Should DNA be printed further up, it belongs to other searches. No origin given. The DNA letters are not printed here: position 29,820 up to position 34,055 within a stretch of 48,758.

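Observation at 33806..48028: Two paralogous ECF-sigma / Ser-Thr-kinase / beta-propeller modules bracket a triad of PEP-CTERM-type surface proteins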

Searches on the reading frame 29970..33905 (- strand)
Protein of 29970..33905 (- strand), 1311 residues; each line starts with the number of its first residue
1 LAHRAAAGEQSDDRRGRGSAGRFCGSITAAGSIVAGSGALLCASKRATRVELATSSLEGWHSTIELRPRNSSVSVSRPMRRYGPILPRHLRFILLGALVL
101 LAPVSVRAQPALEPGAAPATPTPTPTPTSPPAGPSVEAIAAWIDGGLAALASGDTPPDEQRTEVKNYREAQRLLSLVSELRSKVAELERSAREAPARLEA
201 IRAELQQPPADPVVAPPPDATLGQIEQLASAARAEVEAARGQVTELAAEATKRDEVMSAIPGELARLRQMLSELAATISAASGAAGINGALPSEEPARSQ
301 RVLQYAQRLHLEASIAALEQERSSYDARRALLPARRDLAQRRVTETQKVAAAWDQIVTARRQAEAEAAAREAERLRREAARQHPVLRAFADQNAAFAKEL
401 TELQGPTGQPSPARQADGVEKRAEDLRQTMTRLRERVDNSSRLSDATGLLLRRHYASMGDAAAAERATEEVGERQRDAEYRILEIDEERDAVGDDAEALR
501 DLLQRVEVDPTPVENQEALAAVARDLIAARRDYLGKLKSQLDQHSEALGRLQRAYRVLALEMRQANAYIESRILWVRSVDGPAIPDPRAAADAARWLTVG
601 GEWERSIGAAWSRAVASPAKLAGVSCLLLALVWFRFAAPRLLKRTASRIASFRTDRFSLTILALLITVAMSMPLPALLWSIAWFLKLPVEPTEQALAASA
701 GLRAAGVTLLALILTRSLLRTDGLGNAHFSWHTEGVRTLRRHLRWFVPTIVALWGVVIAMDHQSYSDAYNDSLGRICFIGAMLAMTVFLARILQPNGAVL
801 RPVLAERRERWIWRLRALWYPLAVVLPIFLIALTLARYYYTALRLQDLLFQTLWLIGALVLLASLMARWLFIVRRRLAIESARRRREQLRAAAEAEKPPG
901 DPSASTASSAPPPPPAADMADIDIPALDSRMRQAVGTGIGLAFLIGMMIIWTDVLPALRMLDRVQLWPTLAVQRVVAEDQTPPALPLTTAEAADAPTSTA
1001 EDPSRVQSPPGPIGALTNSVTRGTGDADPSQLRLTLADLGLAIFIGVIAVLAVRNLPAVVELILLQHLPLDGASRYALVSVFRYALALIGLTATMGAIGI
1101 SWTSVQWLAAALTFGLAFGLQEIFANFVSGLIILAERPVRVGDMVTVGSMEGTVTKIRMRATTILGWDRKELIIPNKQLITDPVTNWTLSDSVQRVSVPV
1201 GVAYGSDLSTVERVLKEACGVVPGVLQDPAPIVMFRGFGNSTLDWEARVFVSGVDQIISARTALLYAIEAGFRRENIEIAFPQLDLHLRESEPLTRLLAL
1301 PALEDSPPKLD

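Call 9: search_protein_families(library=pfam, proteins=[window:29970-33905:-], max_evalue=0.0001)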
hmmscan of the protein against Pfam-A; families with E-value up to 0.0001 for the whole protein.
window:29970-33905:- (1311 aa): 4 families
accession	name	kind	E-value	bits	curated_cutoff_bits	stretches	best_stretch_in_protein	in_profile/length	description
PF12794.12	MscS_TM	-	8.7e-84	281.7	28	1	623-967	6-339/339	Mechanosensitive ion channel inner membrane domain 1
PF12795.12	MscS_porin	-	7.3e-23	81.8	34.4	1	147-387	2-237/238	Mechanosensitive ion channel porin domain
PF00924.24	MS_channel_2nd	-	1e-22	80.4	20.2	1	1123-1188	2-67/68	Mechanosensitive ion channel, beta-domain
PF21082.3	MS_channel_3rd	-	1.4e-12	48.3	21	1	1196-1279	1-88/88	Mechanosensitive ion channel MscS, C-terminal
